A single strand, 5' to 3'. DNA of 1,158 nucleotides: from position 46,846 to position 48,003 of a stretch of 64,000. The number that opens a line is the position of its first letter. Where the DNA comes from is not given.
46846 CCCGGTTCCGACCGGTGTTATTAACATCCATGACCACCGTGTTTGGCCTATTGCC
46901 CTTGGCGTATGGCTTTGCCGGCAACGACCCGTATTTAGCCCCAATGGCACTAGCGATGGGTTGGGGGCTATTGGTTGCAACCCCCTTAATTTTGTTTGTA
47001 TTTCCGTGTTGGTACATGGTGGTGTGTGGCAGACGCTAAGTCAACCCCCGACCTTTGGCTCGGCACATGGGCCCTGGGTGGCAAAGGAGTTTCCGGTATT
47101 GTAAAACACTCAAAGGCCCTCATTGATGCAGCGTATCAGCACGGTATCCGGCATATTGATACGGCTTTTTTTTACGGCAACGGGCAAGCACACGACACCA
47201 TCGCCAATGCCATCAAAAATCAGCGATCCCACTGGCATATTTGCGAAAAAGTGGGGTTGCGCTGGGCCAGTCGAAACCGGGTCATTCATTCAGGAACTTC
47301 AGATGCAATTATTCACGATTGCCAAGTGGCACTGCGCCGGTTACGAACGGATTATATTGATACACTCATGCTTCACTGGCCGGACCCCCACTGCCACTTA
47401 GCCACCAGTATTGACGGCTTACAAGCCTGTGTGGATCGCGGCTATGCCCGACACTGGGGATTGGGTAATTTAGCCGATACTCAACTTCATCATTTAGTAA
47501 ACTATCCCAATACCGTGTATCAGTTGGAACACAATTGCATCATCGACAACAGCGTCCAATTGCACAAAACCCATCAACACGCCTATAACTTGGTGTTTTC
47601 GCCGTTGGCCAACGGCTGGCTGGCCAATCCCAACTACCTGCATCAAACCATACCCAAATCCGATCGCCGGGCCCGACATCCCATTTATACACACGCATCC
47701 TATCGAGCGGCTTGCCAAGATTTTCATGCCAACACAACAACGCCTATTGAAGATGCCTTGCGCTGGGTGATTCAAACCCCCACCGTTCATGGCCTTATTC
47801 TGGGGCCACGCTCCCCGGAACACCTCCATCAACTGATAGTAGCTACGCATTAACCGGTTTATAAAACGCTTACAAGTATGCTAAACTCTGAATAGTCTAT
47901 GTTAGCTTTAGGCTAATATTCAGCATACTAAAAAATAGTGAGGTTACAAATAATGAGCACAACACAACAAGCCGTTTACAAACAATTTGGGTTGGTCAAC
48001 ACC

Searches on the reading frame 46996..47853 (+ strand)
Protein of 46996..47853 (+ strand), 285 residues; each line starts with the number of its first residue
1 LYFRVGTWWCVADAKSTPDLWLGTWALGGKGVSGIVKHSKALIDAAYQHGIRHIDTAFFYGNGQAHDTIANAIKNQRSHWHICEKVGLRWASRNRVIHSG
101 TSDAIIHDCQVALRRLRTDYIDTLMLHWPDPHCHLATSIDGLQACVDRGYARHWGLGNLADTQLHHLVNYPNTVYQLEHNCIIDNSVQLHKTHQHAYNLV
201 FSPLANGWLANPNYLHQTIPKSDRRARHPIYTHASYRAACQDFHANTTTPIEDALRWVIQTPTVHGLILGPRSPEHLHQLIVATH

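Call 29: search_protein_families(library=ncbifam, proteins=[window:46996-47853:+], max_evalue=0.00001)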
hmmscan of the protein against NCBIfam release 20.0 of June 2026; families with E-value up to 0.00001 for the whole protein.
window:46996-47853:+ (285 aa): 5 families
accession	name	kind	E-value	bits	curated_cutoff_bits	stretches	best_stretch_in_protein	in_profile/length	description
TIGR01293.1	Kv_beta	subfamily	1e-15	57.7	365.4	1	20-160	16-155/319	voltage-dependent potassium channel subunit beta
NF049922.1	MethglyxlRedYdjG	equivalog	2.9e-13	49.5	550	1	20-210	16-226/326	NADH-dependent methylglyoxal reductase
NF007695.0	PRK10376.1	subfamily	1.7e-12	47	280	1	19-166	19-174/290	oxidoreductase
NF008377.0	PRK11172.1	equivalog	4e-11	42.6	327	1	17-166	3-138/267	2,5-didehydrogluconate reductase DkgB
NF008598.0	PRK11565.1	equivalog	2.5e-10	39.9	425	1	11-207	9-192/275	2,5-didehydrogluconate reductase DkgA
